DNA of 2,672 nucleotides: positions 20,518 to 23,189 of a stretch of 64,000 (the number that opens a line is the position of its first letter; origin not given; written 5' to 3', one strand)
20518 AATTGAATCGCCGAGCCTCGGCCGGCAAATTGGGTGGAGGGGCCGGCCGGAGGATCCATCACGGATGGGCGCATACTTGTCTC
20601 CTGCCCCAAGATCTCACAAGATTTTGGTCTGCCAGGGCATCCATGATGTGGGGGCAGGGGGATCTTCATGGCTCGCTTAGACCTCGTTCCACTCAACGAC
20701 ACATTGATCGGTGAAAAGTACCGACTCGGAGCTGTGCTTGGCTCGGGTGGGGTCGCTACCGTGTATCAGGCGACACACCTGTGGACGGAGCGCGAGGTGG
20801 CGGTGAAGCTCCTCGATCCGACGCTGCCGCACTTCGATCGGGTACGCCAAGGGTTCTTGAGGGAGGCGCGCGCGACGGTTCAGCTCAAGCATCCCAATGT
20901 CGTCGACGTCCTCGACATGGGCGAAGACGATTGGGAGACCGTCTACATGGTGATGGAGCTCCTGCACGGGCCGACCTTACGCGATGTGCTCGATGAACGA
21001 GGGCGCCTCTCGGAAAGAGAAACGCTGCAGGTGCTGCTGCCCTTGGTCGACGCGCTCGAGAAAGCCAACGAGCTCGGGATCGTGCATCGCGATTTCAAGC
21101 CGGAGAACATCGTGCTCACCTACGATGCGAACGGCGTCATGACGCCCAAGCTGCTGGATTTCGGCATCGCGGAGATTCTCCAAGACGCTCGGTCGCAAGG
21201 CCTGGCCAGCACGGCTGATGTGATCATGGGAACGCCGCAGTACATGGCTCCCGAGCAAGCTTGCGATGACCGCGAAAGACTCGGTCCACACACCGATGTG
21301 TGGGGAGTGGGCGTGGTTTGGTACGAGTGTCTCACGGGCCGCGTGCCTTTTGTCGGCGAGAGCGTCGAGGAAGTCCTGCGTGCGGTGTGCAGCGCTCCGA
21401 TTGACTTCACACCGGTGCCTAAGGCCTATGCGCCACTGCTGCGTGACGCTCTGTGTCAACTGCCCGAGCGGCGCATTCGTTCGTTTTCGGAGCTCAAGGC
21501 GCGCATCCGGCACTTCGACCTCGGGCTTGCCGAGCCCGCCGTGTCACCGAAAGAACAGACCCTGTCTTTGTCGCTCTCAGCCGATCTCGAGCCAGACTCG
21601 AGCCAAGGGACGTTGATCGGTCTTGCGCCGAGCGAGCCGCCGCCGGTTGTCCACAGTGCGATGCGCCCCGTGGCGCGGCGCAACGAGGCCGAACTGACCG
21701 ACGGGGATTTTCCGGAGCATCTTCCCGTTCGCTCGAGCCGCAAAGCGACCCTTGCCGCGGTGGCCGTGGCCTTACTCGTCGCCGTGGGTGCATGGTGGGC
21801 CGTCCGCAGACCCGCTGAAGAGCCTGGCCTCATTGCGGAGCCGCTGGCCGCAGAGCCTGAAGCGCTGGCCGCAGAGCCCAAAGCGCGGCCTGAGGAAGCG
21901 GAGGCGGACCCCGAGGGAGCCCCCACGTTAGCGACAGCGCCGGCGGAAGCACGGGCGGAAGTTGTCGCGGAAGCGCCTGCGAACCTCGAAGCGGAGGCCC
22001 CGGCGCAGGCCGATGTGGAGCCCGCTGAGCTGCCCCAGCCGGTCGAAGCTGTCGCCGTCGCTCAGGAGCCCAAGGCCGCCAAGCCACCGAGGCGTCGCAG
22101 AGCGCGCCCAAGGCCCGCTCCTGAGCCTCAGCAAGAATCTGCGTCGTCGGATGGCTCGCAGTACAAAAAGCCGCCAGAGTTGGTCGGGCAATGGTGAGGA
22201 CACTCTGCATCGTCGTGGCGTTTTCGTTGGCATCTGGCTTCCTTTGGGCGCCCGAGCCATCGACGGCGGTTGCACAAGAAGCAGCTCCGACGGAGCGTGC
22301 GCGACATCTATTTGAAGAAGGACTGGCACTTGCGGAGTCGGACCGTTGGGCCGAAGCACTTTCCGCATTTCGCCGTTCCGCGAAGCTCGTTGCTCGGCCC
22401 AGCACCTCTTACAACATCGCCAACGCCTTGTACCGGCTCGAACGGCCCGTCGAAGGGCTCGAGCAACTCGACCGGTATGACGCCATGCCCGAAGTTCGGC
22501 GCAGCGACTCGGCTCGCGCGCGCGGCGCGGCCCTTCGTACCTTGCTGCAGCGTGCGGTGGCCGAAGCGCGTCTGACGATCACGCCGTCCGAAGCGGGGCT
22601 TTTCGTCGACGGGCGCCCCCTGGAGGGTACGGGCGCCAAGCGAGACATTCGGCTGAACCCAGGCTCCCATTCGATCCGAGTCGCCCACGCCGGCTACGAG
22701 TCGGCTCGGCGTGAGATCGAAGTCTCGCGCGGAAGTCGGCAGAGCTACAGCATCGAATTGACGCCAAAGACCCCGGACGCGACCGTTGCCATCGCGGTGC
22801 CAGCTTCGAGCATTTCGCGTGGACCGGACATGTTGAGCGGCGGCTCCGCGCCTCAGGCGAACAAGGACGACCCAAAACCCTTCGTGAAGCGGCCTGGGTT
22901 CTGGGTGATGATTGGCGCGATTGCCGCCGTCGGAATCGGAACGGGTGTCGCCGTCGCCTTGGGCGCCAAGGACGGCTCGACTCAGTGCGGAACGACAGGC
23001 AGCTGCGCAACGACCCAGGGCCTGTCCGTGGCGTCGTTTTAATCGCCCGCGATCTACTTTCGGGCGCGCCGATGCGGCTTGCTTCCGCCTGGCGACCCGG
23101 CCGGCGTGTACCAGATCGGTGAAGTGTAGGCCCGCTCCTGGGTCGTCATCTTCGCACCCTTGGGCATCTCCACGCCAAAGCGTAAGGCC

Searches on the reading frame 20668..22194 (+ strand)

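Call 9: search_protein_families(library=pfam, proteins=[window:20668-22194:+], max_evalue=0.001)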
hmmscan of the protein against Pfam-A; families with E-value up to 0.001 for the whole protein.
window:20668-22194:+ (509 aa): 2 families
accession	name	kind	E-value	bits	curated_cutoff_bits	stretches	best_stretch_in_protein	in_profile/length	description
PF00069.31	Pkinase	-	4.5e-44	151.3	31.7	1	18-241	1-210/263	Protein kinase domain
PF07714.23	PK_Tyr_Ser-Thr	-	4.8e-26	92.1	23.1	1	20-270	3-249/258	Protein tyrosine and serine/threonine kinase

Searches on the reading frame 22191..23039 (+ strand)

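Call 9: search_protein_families(library=pfam, proteins=[window:22191-23039:+], max_evalue=0.001)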
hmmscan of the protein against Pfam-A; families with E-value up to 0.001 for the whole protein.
window:22191-23039:+ (283 aa): 2 families
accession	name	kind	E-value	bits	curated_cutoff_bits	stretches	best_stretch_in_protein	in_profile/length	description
PF08308.17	PEGA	-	5.9e-05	23.3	20.8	1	153-193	30-70/71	PEGA domain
PF07719.23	TPR_2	-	0.00013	22.2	27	0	40-66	4-30/34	Tetratricopeptide repeat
